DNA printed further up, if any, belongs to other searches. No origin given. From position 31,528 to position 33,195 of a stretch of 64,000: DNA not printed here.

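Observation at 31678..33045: PAICS-like PurC-PurE fusion in a bacterium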

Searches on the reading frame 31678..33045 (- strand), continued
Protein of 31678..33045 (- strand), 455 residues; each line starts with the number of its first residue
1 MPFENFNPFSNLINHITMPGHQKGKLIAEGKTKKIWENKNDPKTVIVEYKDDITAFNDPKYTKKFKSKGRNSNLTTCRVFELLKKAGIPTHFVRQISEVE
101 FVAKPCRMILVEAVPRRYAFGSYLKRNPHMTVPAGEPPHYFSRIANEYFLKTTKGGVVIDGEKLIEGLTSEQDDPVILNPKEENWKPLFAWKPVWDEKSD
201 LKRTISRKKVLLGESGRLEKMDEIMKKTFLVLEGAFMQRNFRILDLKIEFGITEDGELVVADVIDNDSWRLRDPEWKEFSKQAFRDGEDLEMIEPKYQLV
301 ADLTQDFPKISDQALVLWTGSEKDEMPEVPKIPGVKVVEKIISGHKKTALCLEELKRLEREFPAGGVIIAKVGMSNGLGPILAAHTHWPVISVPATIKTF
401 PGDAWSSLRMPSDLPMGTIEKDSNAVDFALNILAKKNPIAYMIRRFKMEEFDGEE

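Call 26: find_encoding_contigs(protein=P0019, flank=10000, max_places=1)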
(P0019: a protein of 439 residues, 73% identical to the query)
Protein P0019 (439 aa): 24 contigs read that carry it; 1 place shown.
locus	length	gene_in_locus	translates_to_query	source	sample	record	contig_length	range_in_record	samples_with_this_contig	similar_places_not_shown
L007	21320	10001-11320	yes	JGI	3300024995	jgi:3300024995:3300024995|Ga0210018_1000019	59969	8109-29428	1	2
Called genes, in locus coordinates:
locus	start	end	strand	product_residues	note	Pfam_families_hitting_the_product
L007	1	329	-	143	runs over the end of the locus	PF13386:DsbD_2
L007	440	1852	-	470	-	PF00089:Trypsin, PF13365:Trypsin_2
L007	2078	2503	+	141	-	PF18936:DUF5684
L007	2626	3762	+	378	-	PF00149:Metallophos, PF12850:Metallophos_2 (faint)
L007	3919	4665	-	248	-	PF05175:MTS, PF01135:PCMT, PF01209:Ubie_methyltran, PF06325:PrmA, PF13489:Methyltransf_23, PF13847:Methyltransf_31, PF08241:Methyltransf_11, PF08242:Methyltransf_12, +6 more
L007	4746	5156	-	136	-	-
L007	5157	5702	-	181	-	PF01909:NTP_transf_2, PF18765:Polbeta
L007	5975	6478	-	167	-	-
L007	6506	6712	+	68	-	-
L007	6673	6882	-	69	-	-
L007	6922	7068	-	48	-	-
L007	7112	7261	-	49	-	PF18929:DUF5678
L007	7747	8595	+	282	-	PF01790:LGT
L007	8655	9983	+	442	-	PF00206:Lyase_1, PF10397:ADSL_C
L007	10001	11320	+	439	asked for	PF01259:SAICAR_synt, PF00731:AIRC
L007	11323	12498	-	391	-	-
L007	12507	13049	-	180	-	PF13521:AAA_28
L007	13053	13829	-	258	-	PF13507:GATase_5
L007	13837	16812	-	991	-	PF18072:FGAR-AT_linker, PF00586:AIRS, PF02769:AIRS_C, PF22689:FGAR-AT_PurM_N-like (weak), PF02769:AIRS_C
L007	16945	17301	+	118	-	-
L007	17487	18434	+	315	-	-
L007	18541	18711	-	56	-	-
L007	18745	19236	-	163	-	-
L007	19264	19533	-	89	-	-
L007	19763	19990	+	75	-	-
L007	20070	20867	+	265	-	PF13529:Peptidase_C39_2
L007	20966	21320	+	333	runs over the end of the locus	-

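Call 29: search_protein_representatives(protein=window:31678-33045:-)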
Query: 455 residues. Proteins with E-value up to 0.001 (for the whole library): 2080; up to 1e-10: 942; up to 1e-30: 248. The best 150 are listed.
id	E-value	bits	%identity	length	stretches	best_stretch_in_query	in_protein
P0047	4.3e-138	477.3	54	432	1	20-453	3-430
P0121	2.5e-115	402.3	47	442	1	21-452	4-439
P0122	9.0e-114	397.1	50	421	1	47-452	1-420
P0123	1.6e-112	393.0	48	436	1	26-452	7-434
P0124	2.2e-111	389.2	48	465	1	22-452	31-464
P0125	5.9e-110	384.5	47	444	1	21-452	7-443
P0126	1.5e-109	383.2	46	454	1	21-454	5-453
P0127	7.4e-107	374.3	49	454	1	22-452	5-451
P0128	1.9e-106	372.9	45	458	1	44-452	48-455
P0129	8.0e-105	367.6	47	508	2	173-452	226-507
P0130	8.8e-105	367.5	48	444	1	22-454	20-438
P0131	8.6e-104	364.2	49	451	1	25-452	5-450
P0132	7.7e-103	361.1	47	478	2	162-452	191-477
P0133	8.8e-103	360.9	46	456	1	21-452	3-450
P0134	4.6e-102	358.5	47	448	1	23-453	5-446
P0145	2.2e-86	306.9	43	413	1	23-452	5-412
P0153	7.0e-81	288.7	42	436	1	22-450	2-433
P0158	2.2e-77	277.1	49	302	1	22-305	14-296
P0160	6.8e-76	272.3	50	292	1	25-307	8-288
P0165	7.1e-70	252.4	41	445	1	19-450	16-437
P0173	2.4e-65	237.5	44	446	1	20-450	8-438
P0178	3.8e-63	230.2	40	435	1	23-442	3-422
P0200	5.4e-58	213.3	45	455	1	23-307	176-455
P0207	1.9e-56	208.1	41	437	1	26-449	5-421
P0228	1.7e-50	188.5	36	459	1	24-445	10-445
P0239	8.3e-49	183.0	41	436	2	190-436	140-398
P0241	2.1e-48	181.6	40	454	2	224-449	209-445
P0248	2.8e-45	171.3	41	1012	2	222-440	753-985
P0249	2.9e-45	171.3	38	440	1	23-442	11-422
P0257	2.3e-43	165.1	37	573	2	218-441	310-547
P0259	3.3e-42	161.2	38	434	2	191-441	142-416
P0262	9.1e-42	159.8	36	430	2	201-437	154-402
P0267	5.2e-41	157.3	41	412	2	217-441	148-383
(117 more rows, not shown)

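Call 32: list_cluster_members(proteins=[P0239, P0259, P0262, P0267, P0248, P0257, P0165, P0173, P0207, P0178])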
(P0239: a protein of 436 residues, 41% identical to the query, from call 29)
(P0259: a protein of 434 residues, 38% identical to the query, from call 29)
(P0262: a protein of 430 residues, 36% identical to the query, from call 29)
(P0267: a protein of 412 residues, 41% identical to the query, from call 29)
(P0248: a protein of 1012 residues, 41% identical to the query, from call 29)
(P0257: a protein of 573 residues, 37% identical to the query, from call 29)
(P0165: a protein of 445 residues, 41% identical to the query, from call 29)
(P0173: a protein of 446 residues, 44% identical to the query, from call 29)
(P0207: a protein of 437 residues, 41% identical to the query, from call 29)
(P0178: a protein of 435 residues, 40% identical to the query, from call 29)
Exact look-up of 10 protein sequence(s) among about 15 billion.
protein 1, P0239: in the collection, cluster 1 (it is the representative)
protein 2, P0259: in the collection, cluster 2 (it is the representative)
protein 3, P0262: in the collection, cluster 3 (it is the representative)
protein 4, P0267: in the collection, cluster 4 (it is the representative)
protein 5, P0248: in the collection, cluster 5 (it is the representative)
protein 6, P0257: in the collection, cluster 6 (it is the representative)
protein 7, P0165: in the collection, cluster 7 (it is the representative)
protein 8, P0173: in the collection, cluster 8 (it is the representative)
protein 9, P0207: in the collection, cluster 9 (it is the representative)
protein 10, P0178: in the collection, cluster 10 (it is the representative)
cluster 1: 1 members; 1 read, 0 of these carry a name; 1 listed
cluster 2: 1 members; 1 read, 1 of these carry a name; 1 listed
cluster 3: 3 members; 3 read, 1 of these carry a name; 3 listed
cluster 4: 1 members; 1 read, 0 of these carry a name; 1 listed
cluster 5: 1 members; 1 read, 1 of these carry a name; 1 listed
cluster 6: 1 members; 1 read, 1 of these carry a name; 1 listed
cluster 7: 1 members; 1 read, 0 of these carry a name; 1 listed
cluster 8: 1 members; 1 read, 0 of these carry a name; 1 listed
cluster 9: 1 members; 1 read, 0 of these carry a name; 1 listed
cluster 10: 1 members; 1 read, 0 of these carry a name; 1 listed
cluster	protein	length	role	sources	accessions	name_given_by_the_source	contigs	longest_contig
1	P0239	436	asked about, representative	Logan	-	-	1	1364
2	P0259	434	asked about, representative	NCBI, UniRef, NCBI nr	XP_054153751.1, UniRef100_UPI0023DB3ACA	bifunctional phosphoribosylaminoimidazole carboxylase/phosphoribosylaminoimidazole ...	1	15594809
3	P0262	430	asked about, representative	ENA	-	-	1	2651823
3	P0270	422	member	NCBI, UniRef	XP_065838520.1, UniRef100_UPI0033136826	multifunctional protein ADE2-like [Oscarella lobularis] | multifunctional protein ADE2-like n=1 Tax=Oscarella lobularis TaxID=121494 ...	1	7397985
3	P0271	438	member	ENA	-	-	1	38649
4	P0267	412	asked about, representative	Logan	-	-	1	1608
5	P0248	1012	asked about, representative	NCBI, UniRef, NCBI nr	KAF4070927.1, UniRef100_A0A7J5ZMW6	hypothetical protein AMELA_G00279180 [Ameiurus melas] | PurE domain-containing protein n=1 Tax=Ameiurus melas TaxID=219545 RepID=A0A7J5ZMW6_AMEME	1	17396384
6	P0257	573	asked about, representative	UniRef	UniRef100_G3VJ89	Bifunctional phosphoribosylaminoimidazole carboxylase/phosphoribosylaminoimidazole ...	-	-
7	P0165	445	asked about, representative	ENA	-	-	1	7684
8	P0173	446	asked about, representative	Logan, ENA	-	-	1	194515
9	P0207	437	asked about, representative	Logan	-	-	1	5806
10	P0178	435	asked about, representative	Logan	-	-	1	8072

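Call 33: find_related_loci(query=A1, collection=genome_contigs, flank=10000)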
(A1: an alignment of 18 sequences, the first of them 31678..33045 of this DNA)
Query A1 (455 aa) in genome_contigs; peptide patterns used: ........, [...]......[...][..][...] (x = any residue, [..] = any of these).
600 stretches matched a pattern (row limit reached: there are more); 546 encode a relative of the query (tblastn E <= 1e-3); the best 80 are kept; 80 distinct loci.
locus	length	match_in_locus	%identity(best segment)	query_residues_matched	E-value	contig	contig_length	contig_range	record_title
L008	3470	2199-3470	84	16-439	0e+0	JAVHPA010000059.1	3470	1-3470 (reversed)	MAG: Candidatus Moraniibacteriota bacterium isolate WB02no16_44_9 NODE_23966_length_3470_cov_5.708053, whole genome shot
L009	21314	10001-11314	78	17-454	0e+0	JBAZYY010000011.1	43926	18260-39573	MAG: Parcubacteria group bacterium isolate SO_2017_GW1_93 NODE_4124_length_43926_cov_4.817758_OW334_2017, whole genome s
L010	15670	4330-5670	52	12-452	2e-145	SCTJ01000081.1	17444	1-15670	MAG: Patescibacteria group bacterium isolate FW300_bin.57 FW300_bin.57-126008, whole genome shotgun sequence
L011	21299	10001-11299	52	21-453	2e-144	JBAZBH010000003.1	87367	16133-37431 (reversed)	MAG: Patescibacteria group bacterium isolate SO_2017_GW1_108 NODE_1667_length_87367_cov_1.328370_OW334_2017, whole genom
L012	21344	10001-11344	53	23-452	7e-142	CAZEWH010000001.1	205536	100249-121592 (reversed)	MAG TPA_asm: uncultured Gammaproteobacteria bacterium isolate SRP077602_co5_241 genome assembly, contig: NODE_81_length_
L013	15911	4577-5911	52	12-452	2e-141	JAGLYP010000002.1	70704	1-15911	MAG: Candidatus Parcubacteria bacterium isolate RS_13_30 ZL320.bin.30.fa_2, whole genome shotgun sequence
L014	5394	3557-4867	52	22-452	5e-141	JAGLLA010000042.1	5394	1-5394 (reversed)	MAG: Candidatus Parcubacteria bacterium isolate RS_4_5 ROV157_4.bin.5.fa_42, whole genome shotgun sequence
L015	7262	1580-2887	51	21-452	8e-139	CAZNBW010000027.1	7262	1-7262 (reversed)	MAG TPA_asm: uncultured Candidatus Saccharibacteria bacterium isolate SRP178699_co2_52 genome assembly, contig: NODE_116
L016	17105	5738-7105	50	6-452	4e-138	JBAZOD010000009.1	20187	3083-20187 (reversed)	MAG: Patescibacteria group bacterium isolate SO_2017_LW4_86 scaffold_5342_c1_LW137-91_2017, whole genome shotgun sequenc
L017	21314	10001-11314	51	21-452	3e-138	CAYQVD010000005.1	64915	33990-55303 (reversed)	MAG TPA_asm: uncultured Bdellovibrionales bacterium isolate SRP191223_co1_93 genome assembly, contig: NODE_234_length_64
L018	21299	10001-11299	49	21-442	1e-128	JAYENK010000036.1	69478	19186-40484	MAG: Patescibacteria group bacterium isolate MAG057 MAG057_36, whole genome shotgun sequence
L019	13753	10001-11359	47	5-452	1e-127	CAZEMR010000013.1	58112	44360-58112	MAG TPA_asm: uncultured Hyphomicrobiales bacterium isolate SRP252850_co1_161 genome assembly, contig: NODE_657_length_58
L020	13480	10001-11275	49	26-454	3e-127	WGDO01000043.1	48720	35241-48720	MAG: Patescibacteria group bacterium isolate S145_42 k151_265918, whole genome shotgun sequence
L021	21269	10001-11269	47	26-452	2e-121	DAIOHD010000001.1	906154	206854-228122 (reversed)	MAG TPA_asm: Candidatus Magasanikbacteria bacterium isolate CTOTU29494 NODE_1_length_906154_cov_15.402158, whole genome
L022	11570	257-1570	46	22-452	2e-117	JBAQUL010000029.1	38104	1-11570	MAG: Candidatus Moraniibacteriota bacterium isolate MFD12006_ilm_asm_bin13 k127_11584, whole genome shotgun sequence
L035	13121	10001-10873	48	16-306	3e-88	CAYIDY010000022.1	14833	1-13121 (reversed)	MAG TPA_asm: uncultured Candidatus Saccharibacteria bacterium isolate ERP119705_co18_676 genome assembly, contig: NODE_4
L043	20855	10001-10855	52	22-305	2e-81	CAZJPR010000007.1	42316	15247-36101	MAG TPA_asm: uncultured Candidatus Saccharibacteria bacterium isolate SRP342105_co1_233 genome assembly, contig: NODE_11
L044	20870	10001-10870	48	23-301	3e-81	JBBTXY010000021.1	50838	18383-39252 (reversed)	MAG: Patescibacteria group bacterium isolate H51-bin041_1 H51_bin041_1_000000000021, whole genome shotgun sequence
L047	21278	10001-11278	39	27-449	1e-80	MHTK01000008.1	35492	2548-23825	MAG: Candidatus Vogelbacteria bacterium RIFOXYD1_FULL_46_19 rifoxyd1_full_scaffold_341, whole genome shotgun sequence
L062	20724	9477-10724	40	21-449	2e-76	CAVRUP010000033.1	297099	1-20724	MAG: uncultured Alphaproteobacteria bacterium isolate MFD02248.bin.2.61 genome assembly, contig: contig_65682, whole gen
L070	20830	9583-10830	39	21-449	4e-75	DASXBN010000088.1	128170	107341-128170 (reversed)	MAG TPA_asm: Pseudolabrys sp. isolate SMAG_U5035 k141_1964502, whole genome shotgun sequence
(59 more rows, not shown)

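Call 40: search_protein_families(library=pfam, proteins=[L018:8524-9957:+, L009:13378-16353:-, L044:8838-9968:+, L035:7649-8419:+, L047:6586-8223:-, L017:15712-16899:+, L043:8323-8847:+, L062:12530-13630:+, L070:8630-9421:+, L017:11336-11872:+], max_evalue=0.0001)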
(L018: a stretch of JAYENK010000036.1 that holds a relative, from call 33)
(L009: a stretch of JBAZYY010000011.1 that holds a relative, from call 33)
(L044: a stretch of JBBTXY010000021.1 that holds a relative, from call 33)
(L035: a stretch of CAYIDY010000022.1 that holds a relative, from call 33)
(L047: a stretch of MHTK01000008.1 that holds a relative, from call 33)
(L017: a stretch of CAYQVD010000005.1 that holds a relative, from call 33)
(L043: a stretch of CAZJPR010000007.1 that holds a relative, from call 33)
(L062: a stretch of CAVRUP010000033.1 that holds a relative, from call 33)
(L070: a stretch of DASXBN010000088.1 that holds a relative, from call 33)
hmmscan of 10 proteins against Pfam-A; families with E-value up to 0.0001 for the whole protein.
L018:8524-9957:+ (477 aa): 2 families
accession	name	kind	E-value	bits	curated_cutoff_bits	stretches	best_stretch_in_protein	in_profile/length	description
PF00206.25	Lyase_1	-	2e-33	116.6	27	1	82-305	77-305/312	Lyase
PF08328.16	ASL_C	-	3.6e-06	27.5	35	1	323-431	1-102/115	Adenylosuccinate lyase C-terminal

L009:13378-16353:- (991 aa): 3 families
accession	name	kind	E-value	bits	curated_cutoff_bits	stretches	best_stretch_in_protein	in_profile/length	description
PF02769.27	AIRS_C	-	1.5e-48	165.3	23.1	2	435-584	2-152/156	AIR synthase related protein, C-terminal domain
PF00586.29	AIRS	-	1.3e-17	64.7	24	1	289-419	2-112/112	AIR synthase related protein, N-terminal domain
PF18072.6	FGAR-AT_linker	-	7.6e-15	55.6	26.6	1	204-247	6-49/50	Formylglycinamide ribonucleotide amidotransferase linker domain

L044:8838-9968:+ (376 aa): 2 families
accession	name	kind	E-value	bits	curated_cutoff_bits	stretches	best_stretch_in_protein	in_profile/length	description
PF02769.27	AIRS_C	-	2.4e-19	70.5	23.1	1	190-361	1-154/156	AIR synthase related protein, C-terminal domain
PF00586.29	AIRS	-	3.1e-09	37.7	24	1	57-155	6-96/112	AIR synthase related protein, N-terminal domain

L035:7649-8419:+ (256 aa): 1 family
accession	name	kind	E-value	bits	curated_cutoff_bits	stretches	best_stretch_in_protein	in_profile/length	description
PF13507.12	GATase_5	-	2.3e-69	233.8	27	1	6-255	4-260/260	CobB/CobQ-like glutamine amidotransferase domain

L047:6586-8223:- (545 aa): 2 families
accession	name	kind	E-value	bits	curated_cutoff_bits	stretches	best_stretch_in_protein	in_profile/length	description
PF01808.24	AICARFT_IMPCHas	-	5.7e-47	161.1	25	1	160-471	9-310/311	AICARFT/IMPCHase bienzyme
PF02142.27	MGS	-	7.7e-14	52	24.1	1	35-149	1-94/94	MGS-like domain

L017:15712-16899:+ (395 aa): 0 families

L043:8323-8847:+ (174 aa): 1 family
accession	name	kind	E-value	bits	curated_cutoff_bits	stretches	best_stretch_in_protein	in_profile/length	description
PF00731.26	AIRC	-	9.4e-61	204.1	30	1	5-150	2-147/148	AIR carboxylase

L062:12530-13630:+ (366 aa): 1 family
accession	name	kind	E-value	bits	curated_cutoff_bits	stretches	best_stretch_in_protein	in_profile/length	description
PF03401.19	TctC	-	1.2e-66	225.6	27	1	90-363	2-274/274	Tripartite tricarboxylate transporter family receptor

L070:8630-9421:+ (263 aa): 0 families

L017:11336-11872:+ (178 aa): 1 family
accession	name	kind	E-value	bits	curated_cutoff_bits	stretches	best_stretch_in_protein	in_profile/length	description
PF13521.12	AAA_28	-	7.6e-32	111.2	27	1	8-166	2-162/164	AAA domain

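Call 44: predict_structure(alignment_id=A2)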
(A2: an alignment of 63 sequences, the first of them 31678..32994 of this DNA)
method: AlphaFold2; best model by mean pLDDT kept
length: 438 residues; sequences in the alignment: 63
mean_pLDDT: 92.0   pTM: 0.92
mean pLDDT of the five models: 92.0, 91.4, 90.7, 90.3, 89.3
residues with pLDDT >= 90: 340; 70-90: 83; 50-70: 14; < 50: 1
segments of 3 or more residues with pLDDT < 50: none
pLDDT, mean of each block of 10 residues (from residue 1): 86 93 96 85 82 97 98 98 97 96 94 92 95 92 92 92 95 92 94 91 97 98 96 96 93 94 84 88 96 96 91 97 93 98 97 87 93 91 73 75 94 97 97 72
secondary structure, 60 per line:
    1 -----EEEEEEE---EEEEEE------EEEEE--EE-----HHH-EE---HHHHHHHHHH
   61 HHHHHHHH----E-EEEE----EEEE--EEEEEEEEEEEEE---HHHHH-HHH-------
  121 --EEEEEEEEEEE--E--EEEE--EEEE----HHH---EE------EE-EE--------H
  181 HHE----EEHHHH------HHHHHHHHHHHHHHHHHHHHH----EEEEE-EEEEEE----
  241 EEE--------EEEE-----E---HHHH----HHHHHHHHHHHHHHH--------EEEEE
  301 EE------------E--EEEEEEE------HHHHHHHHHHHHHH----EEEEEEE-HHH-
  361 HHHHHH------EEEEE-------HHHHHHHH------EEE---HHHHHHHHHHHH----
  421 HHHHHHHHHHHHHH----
elements in order: E6-12 E16-21 E28-32 H51-68 E75-78 E83-86 E89-101 H105-109 E123-133 E139-142 E145-148 H190-193 H200-220 E225-229 E231-236 E241-243 E252-255 H265-268 H273-287 E296-302 E318-324 H331-344 E349-355 H361-366 E373-377 H385-392 E399-401 H405-416 H421-434
